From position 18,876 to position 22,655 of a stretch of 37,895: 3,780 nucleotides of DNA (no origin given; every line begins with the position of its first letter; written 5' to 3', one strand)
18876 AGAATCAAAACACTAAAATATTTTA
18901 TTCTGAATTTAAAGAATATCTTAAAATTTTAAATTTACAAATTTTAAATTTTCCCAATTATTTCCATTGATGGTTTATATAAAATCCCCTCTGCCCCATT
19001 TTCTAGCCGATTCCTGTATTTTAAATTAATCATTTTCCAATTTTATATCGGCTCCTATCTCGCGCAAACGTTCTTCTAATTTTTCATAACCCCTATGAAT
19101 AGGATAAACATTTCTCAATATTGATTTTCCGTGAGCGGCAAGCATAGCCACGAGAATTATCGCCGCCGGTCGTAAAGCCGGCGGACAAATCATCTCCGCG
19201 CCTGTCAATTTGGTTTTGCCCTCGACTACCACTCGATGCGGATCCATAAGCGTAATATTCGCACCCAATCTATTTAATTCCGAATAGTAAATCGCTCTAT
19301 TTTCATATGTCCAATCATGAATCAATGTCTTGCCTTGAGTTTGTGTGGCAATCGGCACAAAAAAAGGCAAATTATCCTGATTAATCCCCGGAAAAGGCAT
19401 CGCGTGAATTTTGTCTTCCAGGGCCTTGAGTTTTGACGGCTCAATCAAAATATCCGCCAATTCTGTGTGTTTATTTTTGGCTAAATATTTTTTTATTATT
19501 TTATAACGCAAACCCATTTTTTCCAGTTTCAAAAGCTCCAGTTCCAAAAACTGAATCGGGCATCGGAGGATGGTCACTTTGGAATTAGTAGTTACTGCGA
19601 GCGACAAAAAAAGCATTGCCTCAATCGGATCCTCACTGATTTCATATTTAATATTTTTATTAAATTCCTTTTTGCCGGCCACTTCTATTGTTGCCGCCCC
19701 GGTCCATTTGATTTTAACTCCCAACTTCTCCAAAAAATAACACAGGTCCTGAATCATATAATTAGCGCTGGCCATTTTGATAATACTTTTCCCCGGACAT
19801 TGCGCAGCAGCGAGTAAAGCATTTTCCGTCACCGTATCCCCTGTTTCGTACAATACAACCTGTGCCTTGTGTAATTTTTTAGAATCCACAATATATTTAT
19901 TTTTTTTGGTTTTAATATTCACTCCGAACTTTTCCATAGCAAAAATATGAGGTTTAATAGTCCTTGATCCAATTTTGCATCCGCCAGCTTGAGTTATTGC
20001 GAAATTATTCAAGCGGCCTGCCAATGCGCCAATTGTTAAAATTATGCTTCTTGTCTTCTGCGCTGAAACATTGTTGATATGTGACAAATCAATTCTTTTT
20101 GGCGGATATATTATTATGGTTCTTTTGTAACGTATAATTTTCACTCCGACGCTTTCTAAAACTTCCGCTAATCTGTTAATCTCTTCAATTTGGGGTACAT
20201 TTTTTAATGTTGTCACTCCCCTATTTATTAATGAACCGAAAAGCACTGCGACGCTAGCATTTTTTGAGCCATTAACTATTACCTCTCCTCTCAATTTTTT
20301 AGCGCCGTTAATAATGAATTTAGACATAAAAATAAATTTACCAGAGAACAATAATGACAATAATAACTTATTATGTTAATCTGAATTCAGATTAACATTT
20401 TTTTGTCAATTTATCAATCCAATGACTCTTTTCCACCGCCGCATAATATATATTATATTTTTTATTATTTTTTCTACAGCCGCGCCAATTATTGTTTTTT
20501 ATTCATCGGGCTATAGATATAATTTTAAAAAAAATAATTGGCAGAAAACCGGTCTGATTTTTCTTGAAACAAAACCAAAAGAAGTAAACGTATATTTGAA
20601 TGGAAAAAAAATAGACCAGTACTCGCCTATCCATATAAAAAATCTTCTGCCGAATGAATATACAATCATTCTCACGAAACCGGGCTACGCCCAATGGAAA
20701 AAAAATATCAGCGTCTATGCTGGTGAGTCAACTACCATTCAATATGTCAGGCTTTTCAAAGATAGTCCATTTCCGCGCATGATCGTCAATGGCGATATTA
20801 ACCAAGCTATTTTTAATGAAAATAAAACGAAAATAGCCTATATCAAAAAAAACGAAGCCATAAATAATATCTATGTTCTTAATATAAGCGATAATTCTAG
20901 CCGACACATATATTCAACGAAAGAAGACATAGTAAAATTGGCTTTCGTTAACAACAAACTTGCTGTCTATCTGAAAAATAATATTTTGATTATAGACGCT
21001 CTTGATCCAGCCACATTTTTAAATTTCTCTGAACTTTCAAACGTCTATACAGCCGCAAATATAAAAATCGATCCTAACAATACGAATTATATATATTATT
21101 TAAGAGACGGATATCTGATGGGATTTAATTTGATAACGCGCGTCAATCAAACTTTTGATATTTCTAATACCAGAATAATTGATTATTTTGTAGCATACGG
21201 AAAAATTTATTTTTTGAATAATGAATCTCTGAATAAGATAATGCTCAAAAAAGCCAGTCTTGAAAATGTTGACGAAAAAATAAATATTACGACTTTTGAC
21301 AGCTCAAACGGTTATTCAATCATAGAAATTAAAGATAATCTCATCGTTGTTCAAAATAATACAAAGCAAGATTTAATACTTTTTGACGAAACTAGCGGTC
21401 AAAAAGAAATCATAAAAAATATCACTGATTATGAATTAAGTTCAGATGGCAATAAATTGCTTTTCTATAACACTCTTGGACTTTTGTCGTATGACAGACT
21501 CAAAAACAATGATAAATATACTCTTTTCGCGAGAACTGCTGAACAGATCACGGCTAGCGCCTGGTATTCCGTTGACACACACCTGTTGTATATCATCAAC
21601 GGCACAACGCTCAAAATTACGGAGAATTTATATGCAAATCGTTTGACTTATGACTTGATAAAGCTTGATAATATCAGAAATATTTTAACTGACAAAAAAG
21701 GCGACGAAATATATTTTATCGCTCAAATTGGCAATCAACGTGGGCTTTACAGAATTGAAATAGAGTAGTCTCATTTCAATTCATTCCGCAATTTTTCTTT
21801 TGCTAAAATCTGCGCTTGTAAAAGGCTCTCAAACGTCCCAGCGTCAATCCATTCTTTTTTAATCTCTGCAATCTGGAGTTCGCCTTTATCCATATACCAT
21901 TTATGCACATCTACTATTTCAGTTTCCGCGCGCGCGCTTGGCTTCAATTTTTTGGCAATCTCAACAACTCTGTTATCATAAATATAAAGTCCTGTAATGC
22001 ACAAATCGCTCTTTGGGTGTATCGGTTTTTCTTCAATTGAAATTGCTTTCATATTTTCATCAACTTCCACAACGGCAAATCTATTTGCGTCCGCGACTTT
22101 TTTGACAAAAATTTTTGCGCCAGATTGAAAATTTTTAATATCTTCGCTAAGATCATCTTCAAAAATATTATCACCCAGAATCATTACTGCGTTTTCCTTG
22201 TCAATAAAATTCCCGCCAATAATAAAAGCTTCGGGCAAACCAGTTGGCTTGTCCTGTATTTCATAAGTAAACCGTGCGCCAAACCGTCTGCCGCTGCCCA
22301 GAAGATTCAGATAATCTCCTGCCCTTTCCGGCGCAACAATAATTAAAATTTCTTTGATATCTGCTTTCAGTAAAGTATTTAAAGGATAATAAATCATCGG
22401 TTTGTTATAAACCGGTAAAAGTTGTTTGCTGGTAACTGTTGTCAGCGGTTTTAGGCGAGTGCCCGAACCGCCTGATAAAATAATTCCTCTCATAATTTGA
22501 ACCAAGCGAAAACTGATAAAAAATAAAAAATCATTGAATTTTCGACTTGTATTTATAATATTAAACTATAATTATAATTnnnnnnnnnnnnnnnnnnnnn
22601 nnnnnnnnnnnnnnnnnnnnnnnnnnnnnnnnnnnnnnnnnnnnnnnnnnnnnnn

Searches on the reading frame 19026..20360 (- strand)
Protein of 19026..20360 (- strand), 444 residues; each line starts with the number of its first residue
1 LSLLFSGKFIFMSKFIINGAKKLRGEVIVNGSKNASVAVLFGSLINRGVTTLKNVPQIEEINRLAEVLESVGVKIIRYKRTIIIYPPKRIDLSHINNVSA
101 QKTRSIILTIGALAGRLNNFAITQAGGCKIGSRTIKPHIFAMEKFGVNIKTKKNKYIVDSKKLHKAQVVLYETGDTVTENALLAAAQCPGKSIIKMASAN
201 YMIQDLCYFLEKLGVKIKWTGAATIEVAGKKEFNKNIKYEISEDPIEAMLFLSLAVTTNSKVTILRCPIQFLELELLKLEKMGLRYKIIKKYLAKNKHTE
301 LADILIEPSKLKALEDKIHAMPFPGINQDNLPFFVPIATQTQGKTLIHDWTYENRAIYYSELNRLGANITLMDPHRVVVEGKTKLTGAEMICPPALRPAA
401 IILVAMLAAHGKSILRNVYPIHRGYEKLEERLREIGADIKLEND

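Call 72: search_protein_families(library=pfam, proteins=[window:19026-20360:-], max_evalue=0.0001)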
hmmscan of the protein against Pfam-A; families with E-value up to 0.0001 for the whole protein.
window:19026-20360:- (444 aa): 1 family
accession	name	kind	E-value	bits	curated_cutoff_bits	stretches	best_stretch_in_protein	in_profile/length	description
PF00275.25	EPSP_synthase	-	2.5e-50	171.8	22.8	1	18-432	2-417/417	EPSP synthase (3-phosphoshikimate 1-carboxyvinyltransferase)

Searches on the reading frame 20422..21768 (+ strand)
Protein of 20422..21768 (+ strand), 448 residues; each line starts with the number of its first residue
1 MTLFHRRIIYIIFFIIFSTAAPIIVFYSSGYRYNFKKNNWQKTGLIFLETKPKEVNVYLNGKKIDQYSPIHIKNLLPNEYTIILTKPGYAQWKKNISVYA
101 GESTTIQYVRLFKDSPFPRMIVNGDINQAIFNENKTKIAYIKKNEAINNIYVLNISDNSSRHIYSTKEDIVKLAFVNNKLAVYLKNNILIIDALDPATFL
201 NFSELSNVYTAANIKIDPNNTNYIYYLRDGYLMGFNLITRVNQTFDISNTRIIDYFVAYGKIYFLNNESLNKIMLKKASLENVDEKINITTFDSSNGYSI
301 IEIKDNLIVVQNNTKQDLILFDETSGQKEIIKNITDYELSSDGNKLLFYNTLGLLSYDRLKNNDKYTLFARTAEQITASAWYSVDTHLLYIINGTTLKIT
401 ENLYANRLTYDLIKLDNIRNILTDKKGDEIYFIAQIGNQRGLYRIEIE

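Call 72: search_protein_families(library=pfam, proteins=[window:20422-21768:+], max_evalue=0.0001)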
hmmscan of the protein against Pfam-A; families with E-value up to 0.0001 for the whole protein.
window:20422-21768:+ (448 aa): 1 family
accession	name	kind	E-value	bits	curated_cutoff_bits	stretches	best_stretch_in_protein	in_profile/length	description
PF08308.17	PEGA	-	6e-10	39.3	20.8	1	44-108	2-65/71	PEGA domain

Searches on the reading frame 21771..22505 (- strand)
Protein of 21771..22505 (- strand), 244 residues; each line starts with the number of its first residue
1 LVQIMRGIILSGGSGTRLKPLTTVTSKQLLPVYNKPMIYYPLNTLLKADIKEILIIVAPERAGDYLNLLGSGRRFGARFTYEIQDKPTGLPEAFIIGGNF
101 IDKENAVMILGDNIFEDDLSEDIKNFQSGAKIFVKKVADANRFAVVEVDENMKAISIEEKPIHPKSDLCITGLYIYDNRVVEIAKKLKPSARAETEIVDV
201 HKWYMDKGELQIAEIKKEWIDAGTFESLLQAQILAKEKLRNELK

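Call 73: search_protein_families(library=pfam, proteins=[window:21771-22505:-], max_evalue=0.0001)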
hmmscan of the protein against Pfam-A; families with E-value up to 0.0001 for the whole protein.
window:21771-22505:- (244 aa): 2 families
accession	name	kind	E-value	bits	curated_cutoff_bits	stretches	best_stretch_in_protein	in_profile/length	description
PF00483.29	NTP_transferase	-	2.4e-55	188.2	21.2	1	7-232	2-239/245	Nucleotidyl transferase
PF12804.13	NTP_transf_3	-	1.5e-08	35.4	27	1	7-134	1-120/160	MobA-like NTP transferase domain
